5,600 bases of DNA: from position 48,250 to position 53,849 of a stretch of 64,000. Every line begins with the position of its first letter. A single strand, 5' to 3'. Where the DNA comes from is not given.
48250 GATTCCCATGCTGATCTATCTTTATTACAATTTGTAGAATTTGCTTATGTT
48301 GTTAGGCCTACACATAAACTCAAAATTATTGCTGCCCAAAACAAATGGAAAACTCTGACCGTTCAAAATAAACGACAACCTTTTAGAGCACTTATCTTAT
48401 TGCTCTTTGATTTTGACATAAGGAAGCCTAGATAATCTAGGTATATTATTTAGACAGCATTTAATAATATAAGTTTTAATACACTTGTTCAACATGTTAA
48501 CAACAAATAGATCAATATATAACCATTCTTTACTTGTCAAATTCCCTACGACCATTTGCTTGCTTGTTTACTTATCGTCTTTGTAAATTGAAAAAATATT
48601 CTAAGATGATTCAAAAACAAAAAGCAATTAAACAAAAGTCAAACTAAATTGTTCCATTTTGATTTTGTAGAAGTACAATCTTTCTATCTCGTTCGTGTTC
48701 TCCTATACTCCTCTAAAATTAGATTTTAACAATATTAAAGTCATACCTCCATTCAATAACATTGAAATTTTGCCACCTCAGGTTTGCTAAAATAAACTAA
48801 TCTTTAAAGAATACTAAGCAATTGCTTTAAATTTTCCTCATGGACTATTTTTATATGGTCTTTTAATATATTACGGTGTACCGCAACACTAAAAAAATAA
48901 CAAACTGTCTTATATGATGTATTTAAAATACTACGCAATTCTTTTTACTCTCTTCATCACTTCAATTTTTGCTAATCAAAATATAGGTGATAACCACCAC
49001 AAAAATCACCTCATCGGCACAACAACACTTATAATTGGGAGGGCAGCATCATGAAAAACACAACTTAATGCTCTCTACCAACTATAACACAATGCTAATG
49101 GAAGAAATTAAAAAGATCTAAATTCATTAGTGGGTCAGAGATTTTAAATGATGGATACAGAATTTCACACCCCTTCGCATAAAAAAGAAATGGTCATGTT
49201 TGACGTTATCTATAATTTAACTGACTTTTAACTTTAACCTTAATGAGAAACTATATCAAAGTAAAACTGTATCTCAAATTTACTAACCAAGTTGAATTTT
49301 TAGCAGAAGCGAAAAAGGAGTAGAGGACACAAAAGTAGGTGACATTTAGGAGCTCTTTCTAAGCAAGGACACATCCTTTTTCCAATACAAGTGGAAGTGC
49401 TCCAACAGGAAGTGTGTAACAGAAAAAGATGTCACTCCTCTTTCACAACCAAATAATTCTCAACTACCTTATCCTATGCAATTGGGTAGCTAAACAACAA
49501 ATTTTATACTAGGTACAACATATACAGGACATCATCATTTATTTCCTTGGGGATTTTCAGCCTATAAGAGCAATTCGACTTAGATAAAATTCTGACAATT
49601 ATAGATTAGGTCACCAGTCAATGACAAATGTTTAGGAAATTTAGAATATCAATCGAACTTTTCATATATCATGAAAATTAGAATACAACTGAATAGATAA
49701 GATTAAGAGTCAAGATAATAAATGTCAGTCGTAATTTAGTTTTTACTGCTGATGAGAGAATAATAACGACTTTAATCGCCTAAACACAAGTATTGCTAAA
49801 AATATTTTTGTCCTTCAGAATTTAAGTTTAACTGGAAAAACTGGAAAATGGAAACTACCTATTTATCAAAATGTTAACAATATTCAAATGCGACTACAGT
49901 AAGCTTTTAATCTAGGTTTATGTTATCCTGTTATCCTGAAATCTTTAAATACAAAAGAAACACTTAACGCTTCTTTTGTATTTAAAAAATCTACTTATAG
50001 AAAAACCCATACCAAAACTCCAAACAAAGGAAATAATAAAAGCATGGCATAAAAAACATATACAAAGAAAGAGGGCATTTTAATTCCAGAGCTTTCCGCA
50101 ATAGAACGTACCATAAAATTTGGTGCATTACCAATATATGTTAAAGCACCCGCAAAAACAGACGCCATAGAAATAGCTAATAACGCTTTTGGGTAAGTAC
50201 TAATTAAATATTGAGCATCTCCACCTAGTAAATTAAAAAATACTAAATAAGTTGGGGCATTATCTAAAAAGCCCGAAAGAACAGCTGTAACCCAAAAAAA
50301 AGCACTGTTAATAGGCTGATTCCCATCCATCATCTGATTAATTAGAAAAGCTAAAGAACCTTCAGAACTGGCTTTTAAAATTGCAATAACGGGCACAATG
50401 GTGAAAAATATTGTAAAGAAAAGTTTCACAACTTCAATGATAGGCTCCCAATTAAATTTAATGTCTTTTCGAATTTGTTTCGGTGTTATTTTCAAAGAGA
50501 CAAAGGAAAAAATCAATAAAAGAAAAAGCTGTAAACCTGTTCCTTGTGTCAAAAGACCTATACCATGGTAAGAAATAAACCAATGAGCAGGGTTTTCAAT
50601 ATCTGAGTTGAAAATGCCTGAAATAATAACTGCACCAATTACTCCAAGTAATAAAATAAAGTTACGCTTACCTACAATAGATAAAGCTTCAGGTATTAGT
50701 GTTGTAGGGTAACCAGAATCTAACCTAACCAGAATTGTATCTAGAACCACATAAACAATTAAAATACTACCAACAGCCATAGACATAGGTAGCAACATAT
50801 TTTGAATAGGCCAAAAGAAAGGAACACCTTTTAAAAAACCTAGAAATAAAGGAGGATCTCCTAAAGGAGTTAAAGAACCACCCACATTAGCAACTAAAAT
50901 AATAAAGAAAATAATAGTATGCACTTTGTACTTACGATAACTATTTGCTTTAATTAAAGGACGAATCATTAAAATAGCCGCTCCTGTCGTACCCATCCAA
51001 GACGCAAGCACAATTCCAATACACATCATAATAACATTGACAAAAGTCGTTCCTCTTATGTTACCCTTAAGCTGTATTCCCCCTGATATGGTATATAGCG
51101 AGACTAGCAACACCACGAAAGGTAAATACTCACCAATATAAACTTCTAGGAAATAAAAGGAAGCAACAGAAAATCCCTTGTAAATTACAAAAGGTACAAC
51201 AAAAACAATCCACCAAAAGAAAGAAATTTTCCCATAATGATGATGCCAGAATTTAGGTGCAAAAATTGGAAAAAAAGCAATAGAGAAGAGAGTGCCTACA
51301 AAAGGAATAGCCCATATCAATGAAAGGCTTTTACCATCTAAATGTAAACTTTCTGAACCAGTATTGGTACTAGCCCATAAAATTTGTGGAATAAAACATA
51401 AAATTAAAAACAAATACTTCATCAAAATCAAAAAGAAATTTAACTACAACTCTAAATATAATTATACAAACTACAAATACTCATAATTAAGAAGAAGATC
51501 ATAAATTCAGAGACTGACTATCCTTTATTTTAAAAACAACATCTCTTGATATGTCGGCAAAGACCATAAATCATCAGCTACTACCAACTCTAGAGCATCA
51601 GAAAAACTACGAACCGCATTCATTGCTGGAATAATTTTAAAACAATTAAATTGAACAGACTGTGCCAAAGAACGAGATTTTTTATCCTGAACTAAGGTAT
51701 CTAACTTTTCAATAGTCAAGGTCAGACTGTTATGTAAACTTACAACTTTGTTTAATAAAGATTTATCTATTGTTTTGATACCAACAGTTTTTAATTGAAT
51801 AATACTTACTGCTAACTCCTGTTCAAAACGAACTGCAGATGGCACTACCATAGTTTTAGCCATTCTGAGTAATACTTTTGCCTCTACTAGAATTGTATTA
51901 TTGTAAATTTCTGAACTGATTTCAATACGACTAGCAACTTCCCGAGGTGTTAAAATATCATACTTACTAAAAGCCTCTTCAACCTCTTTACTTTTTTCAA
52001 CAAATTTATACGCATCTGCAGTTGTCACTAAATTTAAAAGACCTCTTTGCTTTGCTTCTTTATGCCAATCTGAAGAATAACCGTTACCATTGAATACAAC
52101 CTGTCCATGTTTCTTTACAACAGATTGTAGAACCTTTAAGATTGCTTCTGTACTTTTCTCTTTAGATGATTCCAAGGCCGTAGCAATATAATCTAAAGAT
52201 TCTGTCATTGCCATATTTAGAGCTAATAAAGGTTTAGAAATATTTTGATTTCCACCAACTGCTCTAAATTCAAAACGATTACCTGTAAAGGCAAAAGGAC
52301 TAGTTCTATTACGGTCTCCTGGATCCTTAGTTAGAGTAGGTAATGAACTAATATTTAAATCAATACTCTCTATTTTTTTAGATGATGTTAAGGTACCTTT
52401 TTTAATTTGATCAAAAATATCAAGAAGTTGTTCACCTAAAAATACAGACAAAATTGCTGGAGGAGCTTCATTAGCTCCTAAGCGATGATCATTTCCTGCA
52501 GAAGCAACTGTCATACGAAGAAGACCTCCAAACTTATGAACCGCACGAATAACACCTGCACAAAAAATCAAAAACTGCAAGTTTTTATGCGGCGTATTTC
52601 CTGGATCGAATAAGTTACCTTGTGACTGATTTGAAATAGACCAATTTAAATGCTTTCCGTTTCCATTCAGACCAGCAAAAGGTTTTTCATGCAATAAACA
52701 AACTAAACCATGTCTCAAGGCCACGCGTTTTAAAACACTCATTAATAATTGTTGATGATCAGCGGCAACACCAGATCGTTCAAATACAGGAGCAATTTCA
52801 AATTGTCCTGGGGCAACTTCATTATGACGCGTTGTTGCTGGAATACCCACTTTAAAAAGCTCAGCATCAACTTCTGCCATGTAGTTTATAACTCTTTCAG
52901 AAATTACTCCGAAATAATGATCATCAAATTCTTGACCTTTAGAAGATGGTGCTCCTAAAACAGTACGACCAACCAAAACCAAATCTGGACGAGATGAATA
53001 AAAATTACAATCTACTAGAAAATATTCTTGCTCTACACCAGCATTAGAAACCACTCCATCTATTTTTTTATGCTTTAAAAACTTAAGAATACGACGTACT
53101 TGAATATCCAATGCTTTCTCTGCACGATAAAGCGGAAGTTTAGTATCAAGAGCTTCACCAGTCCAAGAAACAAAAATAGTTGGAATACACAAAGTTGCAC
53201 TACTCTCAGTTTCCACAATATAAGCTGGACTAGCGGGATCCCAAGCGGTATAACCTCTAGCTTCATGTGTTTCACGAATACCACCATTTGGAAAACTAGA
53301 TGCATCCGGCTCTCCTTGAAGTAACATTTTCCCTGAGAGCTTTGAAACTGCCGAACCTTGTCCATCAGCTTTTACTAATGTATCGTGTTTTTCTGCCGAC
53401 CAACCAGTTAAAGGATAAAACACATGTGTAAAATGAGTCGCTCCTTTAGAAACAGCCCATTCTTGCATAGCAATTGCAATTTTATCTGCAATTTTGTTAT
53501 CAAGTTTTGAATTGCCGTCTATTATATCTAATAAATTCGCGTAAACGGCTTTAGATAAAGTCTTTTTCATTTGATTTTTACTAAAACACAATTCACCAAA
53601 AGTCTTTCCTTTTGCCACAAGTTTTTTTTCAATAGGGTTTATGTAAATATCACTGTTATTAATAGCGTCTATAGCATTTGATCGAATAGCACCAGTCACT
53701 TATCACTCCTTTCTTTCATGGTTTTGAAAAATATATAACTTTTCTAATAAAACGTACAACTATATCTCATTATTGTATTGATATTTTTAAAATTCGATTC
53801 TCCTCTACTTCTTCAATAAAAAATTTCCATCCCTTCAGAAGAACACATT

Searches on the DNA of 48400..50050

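Call 74: search_rna_families(source=window, start=48400, end=50050, threshold=evalue, max_evalue=1)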
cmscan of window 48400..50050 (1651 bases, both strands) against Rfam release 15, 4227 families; matches with E-value up to 1: 1.
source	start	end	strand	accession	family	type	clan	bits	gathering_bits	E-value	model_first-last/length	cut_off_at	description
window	49940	49990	-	RF04134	MIR7504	Gene; miRNA;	-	23.1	83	0.4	1-124/124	no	MIR7504 microRNA precursor family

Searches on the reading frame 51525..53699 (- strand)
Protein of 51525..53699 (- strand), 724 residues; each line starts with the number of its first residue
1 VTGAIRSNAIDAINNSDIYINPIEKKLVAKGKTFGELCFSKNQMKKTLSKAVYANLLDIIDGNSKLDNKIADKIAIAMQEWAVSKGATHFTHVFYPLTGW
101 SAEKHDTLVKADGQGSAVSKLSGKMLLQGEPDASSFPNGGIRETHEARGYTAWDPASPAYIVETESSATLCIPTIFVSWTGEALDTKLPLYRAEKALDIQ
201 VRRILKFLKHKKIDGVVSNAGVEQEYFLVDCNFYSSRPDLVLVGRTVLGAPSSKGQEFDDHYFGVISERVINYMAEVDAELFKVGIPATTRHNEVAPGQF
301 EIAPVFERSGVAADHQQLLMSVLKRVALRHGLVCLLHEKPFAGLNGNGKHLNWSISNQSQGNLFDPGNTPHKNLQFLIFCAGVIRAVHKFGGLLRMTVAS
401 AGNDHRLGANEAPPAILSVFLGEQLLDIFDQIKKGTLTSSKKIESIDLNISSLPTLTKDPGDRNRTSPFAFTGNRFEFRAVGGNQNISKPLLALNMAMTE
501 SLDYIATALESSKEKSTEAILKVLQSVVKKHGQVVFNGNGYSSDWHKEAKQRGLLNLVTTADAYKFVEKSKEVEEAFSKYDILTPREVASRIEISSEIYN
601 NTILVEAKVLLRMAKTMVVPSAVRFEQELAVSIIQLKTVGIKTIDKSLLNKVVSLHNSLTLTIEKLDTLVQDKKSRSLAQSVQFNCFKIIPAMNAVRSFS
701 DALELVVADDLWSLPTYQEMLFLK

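Call 14: search_protein_families(library=ncbifam, proteins=[window:51525-53699:-])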
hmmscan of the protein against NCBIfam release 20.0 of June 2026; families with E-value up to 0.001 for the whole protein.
window:51525-53699:- (724 aa): 5 families
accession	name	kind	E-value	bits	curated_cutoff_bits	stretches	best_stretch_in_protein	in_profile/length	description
TIGR03105.1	gln_synth_III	equivalog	4.6e-16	58.4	469.6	1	149-400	46-289/435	type III glutamate--ammonia ligase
TIGR00653.1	GlnA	equivalog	1.4e-15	57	429.15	1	201-400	106-313/462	type I glutamate--ammonia ligase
NF045547.1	GGputSyn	equivalog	5.6e-08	31.9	650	1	280-400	174-293/438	gamma-glutamylputrescine synthetase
NF007006.0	PRK09469.1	equivalog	1.1e-07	30.8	845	1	283-393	202-312/469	glutamate--ammonia ligase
NF041605.1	gln_syn_GlnII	equivalog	0.00051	19.3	500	0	217-357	103-234/333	glutamine synthetase GlnII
